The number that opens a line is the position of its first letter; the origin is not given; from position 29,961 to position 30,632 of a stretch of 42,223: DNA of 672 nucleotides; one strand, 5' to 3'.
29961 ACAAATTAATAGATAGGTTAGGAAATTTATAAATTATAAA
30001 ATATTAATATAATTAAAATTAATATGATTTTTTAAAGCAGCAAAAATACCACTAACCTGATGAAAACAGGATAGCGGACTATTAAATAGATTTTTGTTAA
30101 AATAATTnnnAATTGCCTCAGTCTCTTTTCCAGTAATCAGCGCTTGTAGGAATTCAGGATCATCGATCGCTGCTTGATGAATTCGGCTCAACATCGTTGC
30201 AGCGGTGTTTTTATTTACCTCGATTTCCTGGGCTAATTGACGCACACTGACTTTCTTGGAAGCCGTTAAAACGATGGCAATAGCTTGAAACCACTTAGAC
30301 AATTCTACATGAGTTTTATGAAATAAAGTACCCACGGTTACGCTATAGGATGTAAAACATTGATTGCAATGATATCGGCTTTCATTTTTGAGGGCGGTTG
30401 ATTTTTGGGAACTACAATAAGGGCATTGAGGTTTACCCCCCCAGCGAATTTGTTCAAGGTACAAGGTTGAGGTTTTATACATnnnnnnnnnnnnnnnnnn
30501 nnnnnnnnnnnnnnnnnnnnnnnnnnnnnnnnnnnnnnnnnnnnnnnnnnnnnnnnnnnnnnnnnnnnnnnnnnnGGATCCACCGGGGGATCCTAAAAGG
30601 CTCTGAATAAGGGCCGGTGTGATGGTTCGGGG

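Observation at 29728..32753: Truncated IS1595 transposase and an extreme AT-rich tract next to a double-HTH/PAS two-gene operon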

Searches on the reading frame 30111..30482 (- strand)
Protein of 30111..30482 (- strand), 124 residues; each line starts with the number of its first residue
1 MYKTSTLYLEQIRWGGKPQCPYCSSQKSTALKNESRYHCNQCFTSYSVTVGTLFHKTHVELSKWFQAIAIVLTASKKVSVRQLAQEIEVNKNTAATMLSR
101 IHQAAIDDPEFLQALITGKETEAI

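Call 9: find_homologous_proteins(query=window:30111-30482:-)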
Query seq(124 aa) (124 aa): 351 proteins with E <= 0.001 among 352 candidates; the best 120 are listed.
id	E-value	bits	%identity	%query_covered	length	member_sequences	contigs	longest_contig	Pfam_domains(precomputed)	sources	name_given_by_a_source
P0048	1.4e-69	250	93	98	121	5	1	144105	PF12760.13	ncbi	-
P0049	4.3e-68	245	93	97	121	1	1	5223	PF12760.13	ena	-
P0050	4.0e-66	238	89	98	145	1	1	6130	PF12760.13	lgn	-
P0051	6.0e-48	180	68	92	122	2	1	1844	PF12760.13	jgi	-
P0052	1.9e-47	178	64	99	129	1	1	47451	PF12760.13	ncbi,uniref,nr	ncbi:IS1595 family transposase [Spirulina sp. 06S082]|uniref:IS1595 family transposase n=1 Tax=Spiru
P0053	2.1e-47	178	71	87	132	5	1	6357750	PF12760.13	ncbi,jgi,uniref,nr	ncbi:transposase [Oxynema aestuarii]|jgi:transposase-like protein|uniref:Transposase n=1 Tax=Oxynema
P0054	2.7e-46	174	70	89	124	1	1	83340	PF12760.13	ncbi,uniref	ncbi:MAG: IS1595 family transposase [Nostoc sp.]|uniref:IS1595 family transposase n=1 Tax=Nostoc sp.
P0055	3.5e-46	174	70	89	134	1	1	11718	PF12760.13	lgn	-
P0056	4.7e-46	174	67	87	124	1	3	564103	PF12760.13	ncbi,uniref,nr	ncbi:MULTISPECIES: transposase [unclassified Coleofasciculus]|uniref:transposase n=1 Tax=Cyanophycea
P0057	1.8e-45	172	70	87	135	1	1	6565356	PF12760.13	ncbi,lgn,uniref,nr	ncbi:hypothetical protein NIES21_00830 [Anabaenopsis circularis NIES-21]|uniref:Transposase zinc-rib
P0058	2.5e-45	171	71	86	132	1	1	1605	PF12760.13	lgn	-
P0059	2.7e-45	171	69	90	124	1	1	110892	PF12760.13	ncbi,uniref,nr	ncbi:transposase [Nostoc sp. CHAB 5784]|uniref:transposase n=1 Tax=Nostoc mirabile TaxID=2907820 Rep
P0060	3.0e-45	171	69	91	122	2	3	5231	PF12760.13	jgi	jgi:transposase-like protein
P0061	3.0e-45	171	72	87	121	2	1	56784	PF12760.13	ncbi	ncbi:MAG TPA: IS1595 family transposase [Leptolyngbyaceae cyanobacterium]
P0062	3.7e-45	171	68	88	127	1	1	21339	PF12760.13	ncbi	ncbi:MAG: transposase [Spirulina sp.]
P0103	3.5e-43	164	63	94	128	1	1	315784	PF12760.13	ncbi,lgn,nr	ncbi:MAG: transposase [Nostoc sp. EkiNYC01]|nr:IS1595 family transposase [Nostoc sp. EkiNYC01]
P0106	3.9e-43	164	65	90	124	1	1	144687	PF12760.13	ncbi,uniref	ncbi:IS1595 family transposase [Trichocoleus sp. DQ-U1]|uniref:IS1595 family transposase n=1 Tax=Tri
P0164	3.3e-41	158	66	87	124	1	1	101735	PF12760.13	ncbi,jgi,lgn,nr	ncbi:MAG: transposase [Kastovskya adunca ATA6-11-RM4]|jgi:transposase-like protein|nr:transposase [K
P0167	3.7e-41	158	62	87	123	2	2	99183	PF12760.13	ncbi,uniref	ncbi:transposase [Leptolyngbya sp. AN03gr2]|uniref:transposase n=1 Tax=unclassified Leptolyngbya Tax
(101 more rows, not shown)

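Call 13: find_encoding_contigs(protein=P0057, flank=6000, max_places=2)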
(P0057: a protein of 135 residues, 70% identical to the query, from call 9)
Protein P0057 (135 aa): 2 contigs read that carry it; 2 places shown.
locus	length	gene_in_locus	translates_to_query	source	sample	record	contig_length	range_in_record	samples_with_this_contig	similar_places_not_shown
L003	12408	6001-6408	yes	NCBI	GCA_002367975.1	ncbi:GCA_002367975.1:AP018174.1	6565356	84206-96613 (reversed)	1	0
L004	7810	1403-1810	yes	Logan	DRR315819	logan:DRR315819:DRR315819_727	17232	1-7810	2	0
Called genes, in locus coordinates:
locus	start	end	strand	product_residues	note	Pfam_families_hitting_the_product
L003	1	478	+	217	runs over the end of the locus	PF09976:TPR_21 (weak), PF13432:TPR_16, PF00515:TPR_1 (weak), PF07719:TPR_2 (weak), PF13432:TPR_16, PF13414:TPR_11, PF13424:TPR_12, PF00515:TPR_1 (weak), +14 more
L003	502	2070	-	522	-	PF07690:MFS_1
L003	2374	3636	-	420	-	PF05977:MFS_3, PF07690:MFS_1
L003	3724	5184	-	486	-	PF25997:BSH_YhbJ (faint), PF26002:Beta-barrel_AprE (faint), PF25917:BSH_RND, PF25881:HH_YBHG (weak), PF25885:HH_EMRA (weak), PF25876:HH_MFP_RND (weak), PF25954:Beta-barrel_RND_2, PF25963:Beta-barrel_AAEA (weak), +1 more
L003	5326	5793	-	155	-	PF01047:MarR, PF12802:MarR_2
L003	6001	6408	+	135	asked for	PF12760:Zn_ribbon_IS1595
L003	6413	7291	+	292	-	-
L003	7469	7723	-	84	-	-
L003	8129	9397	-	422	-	PF07992:Pyr_redox_2 (faint), PF01266:DAO (weak), PF01494:FAD_binding_3, PF05834:Lycopene_cycl (faint)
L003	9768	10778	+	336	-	PF09994:T6SS_Tle1-like_cat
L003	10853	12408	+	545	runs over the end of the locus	PF03098:An_peroxidase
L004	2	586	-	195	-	?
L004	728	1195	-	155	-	PF01047:MarR, PF12802:MarR_2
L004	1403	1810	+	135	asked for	PF12760:Zn_ribbon_IS1595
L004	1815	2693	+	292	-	-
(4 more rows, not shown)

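Call 50: search_protein_families(library=pfam, proteins=[L003:6413-7291:+], max_evalue=1)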
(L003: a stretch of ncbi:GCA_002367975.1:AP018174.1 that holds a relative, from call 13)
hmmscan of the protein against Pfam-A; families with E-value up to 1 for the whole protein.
L003:6413-7291:+ (292 aa): 13 families
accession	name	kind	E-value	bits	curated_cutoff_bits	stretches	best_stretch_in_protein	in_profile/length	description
PF00502.25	Phycobilisome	-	3.3e-05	24.4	22.2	1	155-236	18-99/155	Phycobilisome protein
PF04791.21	LMBR1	-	8e-05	22.1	31.9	1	17-149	184-310/510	LMBR1-like membrane protein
PF07544.18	Med9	-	0.00048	20.6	26.9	1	34-94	11-74/80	RNA polymerase II transcription mediator complex subunit 9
PF08653.15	DASH_Dam1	-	0.015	15.6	26.6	0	47-73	4-30/56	DASH complex subunit Dam1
PF05531.17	NPV_P10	-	0.016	16.1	29.8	1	39-86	11-58/75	Nucleopolyhedrovirus P10 protein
PF11559.13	ADIP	-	0.051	14.1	34.3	1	110-166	65-121/151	Afadin- and alpha -actinin-Binding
PF16526.10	CLZ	-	0.052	14.4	26.7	1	23-83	9-69/71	C-terminal leucine zipper domain of cyclic nucleotide-gated channels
PF10211.14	Ax_dynein_light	-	0.08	13.4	26.4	1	16-98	104-185/187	Axonemal dynein light chain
PF06825.17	HSBP1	-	0.13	12.6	28.6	1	47-64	28-45/51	Heat shock factor binding protein 1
PF15035.11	Rootletin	-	0.14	12.6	36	1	52-163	5-128/188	Ciliary rootlet component, centrosome cohesion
PF14942.11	Muted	-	0.17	12.5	26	0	28-73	47-92/146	Organelle biogenesis, Muted-like protein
PF24564.1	DUF7605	-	0.46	10.8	27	1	35-124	49-134/183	Domain of unknown function (DUF7605)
PF10388.15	YkuI_C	-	0.64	10.3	26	0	104-181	10-87/166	EAL-domain associated signalling protein domain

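Call 67: find_encoding_contigs(protein=P0056, flank=5000, max_places=2)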
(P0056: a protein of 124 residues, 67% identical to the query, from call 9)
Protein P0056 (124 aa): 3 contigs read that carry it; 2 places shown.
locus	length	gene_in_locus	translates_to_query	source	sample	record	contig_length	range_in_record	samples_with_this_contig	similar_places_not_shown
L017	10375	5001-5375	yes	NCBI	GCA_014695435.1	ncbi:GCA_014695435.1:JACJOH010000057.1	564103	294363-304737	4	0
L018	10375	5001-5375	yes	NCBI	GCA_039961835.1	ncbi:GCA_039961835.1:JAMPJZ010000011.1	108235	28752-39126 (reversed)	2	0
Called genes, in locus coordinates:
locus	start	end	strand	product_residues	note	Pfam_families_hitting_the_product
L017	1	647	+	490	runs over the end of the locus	PF00924:MS_channel_2nd, PF21082:MS_channel_3rd, PF00027:cNMP_binding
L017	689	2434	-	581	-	PF01936:NYN (weak)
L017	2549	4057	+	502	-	PF20695:UbiD_N, PF01977:UbiD, PF20696:UbiD_C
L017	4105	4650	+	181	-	PF08239:SH3_3, PF06347:SH3_4 (weak), PF08239:SH3_3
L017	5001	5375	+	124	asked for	PF12760:Zn_ribbon_IS1595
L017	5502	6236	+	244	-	-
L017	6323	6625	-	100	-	-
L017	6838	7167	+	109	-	-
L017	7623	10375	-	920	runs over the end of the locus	PF03707:MHYT, PF00989:PAS, PF08448:PAS_4, PF08447:PAS_3, PF00989:PAS, PF08447:PAS_3, PF08448:PAS_4, PF00512:HisKA, +4 more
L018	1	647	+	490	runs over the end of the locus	PF00924:MS_channel_2nd, PF21082:MS_channel_3rd, PF00027:cNMP_binding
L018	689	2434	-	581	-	PF01936:NYN (weak)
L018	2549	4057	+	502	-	PF20695:UbiD_N, PF01977:UbiD, PF20696:UbiD_C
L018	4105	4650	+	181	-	PF08239:SH3_3, PF06347:SH3_4 (weak), PF08239:SH3_3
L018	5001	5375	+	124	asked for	PF12760:Zn_ribbon_IS1595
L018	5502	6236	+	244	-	-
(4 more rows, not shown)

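Call 68: find_encoding_contigs(protein=P0167, flank=5000, max_places=2)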
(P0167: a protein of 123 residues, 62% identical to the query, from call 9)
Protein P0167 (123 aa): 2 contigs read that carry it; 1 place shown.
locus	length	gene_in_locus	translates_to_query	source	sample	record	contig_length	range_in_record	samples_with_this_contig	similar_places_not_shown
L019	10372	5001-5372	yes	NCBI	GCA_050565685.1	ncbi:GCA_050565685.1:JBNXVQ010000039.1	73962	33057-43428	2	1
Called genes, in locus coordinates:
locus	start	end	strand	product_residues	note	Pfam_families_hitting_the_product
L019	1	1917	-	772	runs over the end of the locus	PF01582:TIR (weak), PF13676:TIR_2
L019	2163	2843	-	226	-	-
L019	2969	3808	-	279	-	-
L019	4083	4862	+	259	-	PF22736:NNH5, PF22722:NA-iREase1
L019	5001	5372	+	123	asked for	PF12760:Zn_ribbon_IS1595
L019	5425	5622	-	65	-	-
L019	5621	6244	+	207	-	-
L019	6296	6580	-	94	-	-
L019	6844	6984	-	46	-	-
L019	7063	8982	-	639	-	PF01048:PNP_UDP_1, PF18145:SAVED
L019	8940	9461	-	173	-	PF01398:JAB (faint), PF14464:Prok-JAB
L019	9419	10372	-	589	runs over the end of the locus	PF14461:Prok-E2_B, PF00899:ThiF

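Call 90: find_encoding_contigs(protein=P0103, flank=8000, max_places=1)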
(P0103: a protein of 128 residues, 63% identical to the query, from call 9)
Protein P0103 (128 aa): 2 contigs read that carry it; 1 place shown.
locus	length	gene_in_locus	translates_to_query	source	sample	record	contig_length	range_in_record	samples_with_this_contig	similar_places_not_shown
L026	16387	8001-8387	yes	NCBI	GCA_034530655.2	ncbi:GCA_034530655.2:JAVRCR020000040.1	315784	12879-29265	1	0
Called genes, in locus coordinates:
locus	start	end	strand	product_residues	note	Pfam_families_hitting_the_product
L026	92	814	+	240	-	PF00484:Pro_CA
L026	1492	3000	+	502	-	PF20695:UbiD_N, PF01977:UbiD, PF20696:UbiD_C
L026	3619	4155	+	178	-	PF06347:SH3_4 (faint), PF08239:SH3_3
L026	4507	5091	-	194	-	-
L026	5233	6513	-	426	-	PF25087:GMPPB_C (faint), PF00132:Hexapep (faint), PF25084:LbH_EIF2B (faint)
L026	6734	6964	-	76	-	-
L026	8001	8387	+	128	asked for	PF12760:Zn_ribbon_IS1595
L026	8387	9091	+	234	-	-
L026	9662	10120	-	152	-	PF04480:DUF559, PF18741:MTES_1575 (weak)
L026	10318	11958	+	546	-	PF13432:TPR_16, PF13414:TPR_11, PF00515:TPR_1, PF13424:TPR_12, PF13414:TPR_11, PF00515:TPR_1, PF13414:TPR_11, PF13414:TPR_11, +21 more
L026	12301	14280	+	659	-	PF00122:E1-E2_ATPase, PF00702:Hydrolase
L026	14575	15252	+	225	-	-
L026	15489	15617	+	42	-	-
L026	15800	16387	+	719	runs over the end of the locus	PF00305:Lipoxygenase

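Call 91: find_encoding_contigs(protein=P0106, flank=8000, max_places=1)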
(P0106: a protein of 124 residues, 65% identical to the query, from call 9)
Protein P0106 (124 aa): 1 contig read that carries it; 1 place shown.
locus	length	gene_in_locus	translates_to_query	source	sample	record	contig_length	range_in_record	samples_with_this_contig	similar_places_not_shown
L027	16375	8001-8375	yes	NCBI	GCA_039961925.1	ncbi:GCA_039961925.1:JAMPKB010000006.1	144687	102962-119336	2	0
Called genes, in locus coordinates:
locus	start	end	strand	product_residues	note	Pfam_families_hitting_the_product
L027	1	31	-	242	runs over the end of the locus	PF00702:Hydrolase, PF13419:HAD_2, PF13242:Hydrolase_like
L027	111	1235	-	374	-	PF00903:Glyoxalase (weak), PF13468:Glyoxalase_3 (faint), PF13669:Glyoxalase_4 (weak), PF14696:Glyoxalase_5 (weak), PF00903:Glyoxalase, PF13669:Glyoxalase_4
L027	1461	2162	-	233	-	PF00106:adh_short, PF01370:Epimerase (weak), PF08659:KR, PF13460:NAD_binding_10, PF13561:adh_short_C2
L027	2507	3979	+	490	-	PF00924:MS_channel_2nd, PF21082:MS_channel_3rd, PF00027:cNMP_binding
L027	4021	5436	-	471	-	PF01936:NYN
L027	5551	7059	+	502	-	PF20695:UbiD_N, PF01977:UbiD, PF20696:UbiD_C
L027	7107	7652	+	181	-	PF08239:SH3_3, PF06347:SH3_4 (weak), PF08239:SH3_3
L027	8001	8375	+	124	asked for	PF12760:Zn_ribbon_IS1595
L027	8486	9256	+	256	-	-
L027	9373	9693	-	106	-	-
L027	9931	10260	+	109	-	-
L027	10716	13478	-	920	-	PF03707:MHYT, PF00989:PAS, PF08448:PAS_4, PF08447:PAS_3, PF00989:PAS, PF08447:PAS_3, PF08448:PAS_4, PF00512:HisKA, +4 more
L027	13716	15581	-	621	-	PF00072:Response_reg, PF12452:DUF3685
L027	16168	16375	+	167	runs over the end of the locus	PF01471:PG_binding_1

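Call 92: find_encoding_contigs(protein=P0164, flank=8000, max_places=1)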
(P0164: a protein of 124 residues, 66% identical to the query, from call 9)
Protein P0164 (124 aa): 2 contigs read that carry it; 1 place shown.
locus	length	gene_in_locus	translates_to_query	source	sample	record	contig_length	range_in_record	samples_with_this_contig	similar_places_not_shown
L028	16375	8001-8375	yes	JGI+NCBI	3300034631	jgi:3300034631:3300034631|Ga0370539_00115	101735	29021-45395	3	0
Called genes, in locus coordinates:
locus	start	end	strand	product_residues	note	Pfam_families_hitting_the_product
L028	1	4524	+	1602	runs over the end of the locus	-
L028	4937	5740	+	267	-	PF03982:DAGAT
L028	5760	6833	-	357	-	PF04389:Peptidase_M28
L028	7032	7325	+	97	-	PF04365:BrnT_toxin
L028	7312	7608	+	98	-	-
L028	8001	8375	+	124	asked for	PF12760:Zn_ribbon_IS1595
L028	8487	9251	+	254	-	-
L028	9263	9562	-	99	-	-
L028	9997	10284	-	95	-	-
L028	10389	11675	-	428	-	PF00270:DEAD, PF04851:ResIII, PF00271:Helicase_C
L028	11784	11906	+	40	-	-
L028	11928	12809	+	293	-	PF03881:Fructosamin_kin, PF01636:APH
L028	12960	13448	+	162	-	-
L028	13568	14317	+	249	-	-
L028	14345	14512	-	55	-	PF13586:DDE_Tnp_1_2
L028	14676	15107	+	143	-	-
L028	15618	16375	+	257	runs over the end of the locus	PF00702:Hydrolase, PF13419:HAD_2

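Call 96: search_protein_families(library=padloc, proteins=[L027:8486-9256:+, L027:9373-9693:-, L003:6413-7291:+], max_evalue=0.01)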
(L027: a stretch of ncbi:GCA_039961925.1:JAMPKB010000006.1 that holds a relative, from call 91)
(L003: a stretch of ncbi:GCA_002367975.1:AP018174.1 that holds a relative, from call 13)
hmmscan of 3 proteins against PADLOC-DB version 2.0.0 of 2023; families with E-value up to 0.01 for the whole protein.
L027:8486-9256:+ (256 aa): 0 families

L027:9373-9693:- (106 aa): 0 families

L003:6413-7291:+ (292 aa): 4 families
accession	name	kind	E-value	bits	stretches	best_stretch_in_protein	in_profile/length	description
PDLC00582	JetC3|JetC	-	0.00045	16.1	1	36-214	788-963/1472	DUF3584 domain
PDLC03841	LeoBC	-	0.0017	15.5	1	23-164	281-440/601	-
PDLC00513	JetC1|JetC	-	0.002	14.2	1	29-166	214-349/1140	DUF3584 domain; MukB-like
PDLC00006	DruC1|DruC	-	0.007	12.9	1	43-183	165-303/626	Unknown function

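Call 97: search_protein_families(library=pfam, proteins=[L027:8486-9256:+, L028:8487-9251:+, L026:8387-9091:+, L017:5502-6236:+, L027:9373-9693:-, L028:9263-9562:-, L017:6323-6625:-, L003:7469-7723:-], max_evalue=0.01)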
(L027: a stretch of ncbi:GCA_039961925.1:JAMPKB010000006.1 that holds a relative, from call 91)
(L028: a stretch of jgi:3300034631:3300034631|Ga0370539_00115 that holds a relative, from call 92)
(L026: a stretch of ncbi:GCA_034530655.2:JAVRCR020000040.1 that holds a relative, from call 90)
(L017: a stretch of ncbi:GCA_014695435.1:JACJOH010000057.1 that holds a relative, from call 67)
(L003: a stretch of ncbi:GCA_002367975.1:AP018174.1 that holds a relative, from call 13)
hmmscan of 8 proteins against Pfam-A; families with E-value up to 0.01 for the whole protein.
L027:8486-9256:+ (256 aa): 0 families

L028:8487-9251:+ (254 aa): 1 family
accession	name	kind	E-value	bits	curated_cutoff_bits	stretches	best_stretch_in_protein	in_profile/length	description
PF00502.25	Phycobilisome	-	2.7e-05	24.6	22.2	1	98-225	19-152/155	Phycobilisome protein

L026:8387-9091:+ (234 aa): 3 families
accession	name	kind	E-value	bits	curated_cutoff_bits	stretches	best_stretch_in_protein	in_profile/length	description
PF15905.10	HMMR_N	-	0.00029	20.8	30.1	1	31-115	195-279/330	Hyaluronan mediated motility receptor N-terminal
PF00502.25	Phycobilisome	-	0.00047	20.6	22.2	1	108-165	26-83/155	Phycobilisome protein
PF09177.16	STX6_10_61_N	-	0.0076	17.2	29.4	0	68-111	20-65/99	Syntaxin 6/10/61, N-terminal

L017:5502-6236:+ (244 aa): 1 family
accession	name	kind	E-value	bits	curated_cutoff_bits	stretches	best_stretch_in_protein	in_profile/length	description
PF07072.16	ZapD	-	0.0024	18.1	27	1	76-146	39-109/210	Cell division protein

L027:9373-9693:- (106 aa): 0 families

L028:9263-9562:- (99 aa): 0 families

L017:6323-6625:- (100 aa): 0 families

L003:7469-7723:- (84 aa): 0 families
